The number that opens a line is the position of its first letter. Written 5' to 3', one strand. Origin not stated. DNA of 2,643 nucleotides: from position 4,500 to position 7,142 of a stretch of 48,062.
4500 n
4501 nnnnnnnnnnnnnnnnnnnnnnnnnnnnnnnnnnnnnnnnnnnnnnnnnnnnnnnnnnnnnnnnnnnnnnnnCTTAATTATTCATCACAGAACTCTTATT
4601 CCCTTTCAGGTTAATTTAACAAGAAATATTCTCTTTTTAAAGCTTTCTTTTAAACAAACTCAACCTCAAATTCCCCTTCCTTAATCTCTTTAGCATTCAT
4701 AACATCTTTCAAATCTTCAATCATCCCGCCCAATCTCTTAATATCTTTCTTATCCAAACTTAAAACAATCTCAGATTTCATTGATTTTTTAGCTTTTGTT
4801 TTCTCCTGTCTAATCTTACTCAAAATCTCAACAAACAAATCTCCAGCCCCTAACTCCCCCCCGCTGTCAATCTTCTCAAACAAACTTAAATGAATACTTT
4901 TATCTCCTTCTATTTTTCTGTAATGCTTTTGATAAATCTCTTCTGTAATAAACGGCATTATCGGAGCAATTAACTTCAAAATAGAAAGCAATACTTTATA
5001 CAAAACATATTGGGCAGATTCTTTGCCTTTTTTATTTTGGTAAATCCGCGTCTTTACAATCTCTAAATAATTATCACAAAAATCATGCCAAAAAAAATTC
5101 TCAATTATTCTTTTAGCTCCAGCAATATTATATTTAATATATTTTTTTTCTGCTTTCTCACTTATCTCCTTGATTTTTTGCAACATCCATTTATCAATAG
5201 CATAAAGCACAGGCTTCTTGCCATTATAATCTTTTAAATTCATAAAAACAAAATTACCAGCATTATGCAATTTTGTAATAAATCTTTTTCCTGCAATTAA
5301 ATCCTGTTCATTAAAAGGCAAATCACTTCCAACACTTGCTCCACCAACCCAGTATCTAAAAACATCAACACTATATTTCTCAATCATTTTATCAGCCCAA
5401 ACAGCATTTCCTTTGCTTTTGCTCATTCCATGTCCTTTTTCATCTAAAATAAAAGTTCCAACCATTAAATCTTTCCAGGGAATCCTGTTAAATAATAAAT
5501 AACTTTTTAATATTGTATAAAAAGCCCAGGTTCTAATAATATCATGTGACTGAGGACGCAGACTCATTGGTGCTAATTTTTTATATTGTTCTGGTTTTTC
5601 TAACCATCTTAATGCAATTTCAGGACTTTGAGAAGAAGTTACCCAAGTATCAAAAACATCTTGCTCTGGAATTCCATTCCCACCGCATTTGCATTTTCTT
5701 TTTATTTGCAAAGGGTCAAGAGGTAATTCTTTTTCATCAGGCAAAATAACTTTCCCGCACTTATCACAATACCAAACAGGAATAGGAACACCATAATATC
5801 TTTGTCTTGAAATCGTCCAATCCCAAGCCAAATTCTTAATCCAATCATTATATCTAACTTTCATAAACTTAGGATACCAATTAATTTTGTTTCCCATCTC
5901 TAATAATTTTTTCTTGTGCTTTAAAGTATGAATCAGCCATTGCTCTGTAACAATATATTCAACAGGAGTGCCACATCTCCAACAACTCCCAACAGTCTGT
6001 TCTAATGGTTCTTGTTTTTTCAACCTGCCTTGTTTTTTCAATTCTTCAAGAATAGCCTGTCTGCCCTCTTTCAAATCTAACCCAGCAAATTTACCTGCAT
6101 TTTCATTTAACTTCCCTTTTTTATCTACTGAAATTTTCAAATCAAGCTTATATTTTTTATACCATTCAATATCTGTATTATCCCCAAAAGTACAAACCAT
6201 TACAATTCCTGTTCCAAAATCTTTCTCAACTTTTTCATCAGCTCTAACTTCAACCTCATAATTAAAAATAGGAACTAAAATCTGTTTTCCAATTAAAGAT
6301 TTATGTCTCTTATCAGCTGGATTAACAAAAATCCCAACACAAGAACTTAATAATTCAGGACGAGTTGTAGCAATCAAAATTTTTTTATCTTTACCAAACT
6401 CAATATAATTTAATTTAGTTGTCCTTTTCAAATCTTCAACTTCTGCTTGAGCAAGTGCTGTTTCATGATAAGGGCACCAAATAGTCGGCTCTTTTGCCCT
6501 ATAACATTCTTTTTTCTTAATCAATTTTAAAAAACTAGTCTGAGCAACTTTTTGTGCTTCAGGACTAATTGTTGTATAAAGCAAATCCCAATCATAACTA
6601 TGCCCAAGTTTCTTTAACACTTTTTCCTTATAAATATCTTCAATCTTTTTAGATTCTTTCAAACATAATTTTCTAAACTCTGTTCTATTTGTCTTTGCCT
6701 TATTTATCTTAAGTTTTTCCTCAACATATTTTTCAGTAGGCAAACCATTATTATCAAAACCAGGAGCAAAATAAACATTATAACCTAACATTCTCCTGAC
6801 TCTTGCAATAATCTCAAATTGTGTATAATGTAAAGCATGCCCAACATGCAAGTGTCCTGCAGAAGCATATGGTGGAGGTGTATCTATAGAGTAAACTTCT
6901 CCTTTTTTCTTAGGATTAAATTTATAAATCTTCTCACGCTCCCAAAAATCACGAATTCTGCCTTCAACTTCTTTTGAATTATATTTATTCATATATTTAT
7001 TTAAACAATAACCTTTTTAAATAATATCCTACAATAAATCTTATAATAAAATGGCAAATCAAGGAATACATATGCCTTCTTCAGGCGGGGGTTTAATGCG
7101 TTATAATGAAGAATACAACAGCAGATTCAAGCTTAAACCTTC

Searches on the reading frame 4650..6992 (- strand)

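Call 47: search_protein_families(library=pfam, proteins=[window:4650-6992:-], max_evalue=0.001)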
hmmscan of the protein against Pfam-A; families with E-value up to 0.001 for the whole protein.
window:4650-6992:- (780 aa): 5 families
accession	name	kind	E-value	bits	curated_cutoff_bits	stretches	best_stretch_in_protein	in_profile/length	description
PF00133.28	tRNA-synt_1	-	4.2e-83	279.9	22.7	1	14-559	3-412/414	tRNA synthetases class I (I, L, M and V)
PF08264.19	Anticodon_1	-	6e-35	120.7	25.1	1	600-738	1-143/148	Anticodon-binding domain of tRNA ligase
PF09334.17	tRNA-synt_1g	-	6.3e-24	84.9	20.1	2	36-186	3-136/391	tRNA synthetases class I (M)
PF01406.26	tRNA-synt_1e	-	1e-06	28.8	27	0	519-566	250-297/301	tRNA synthetases class I (C) catalytic domain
PF13603.12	tRNA-synt_1_2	-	0.00046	20.2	25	0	235-295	86-146/185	Leucyl-tRNA synthetase, editing domain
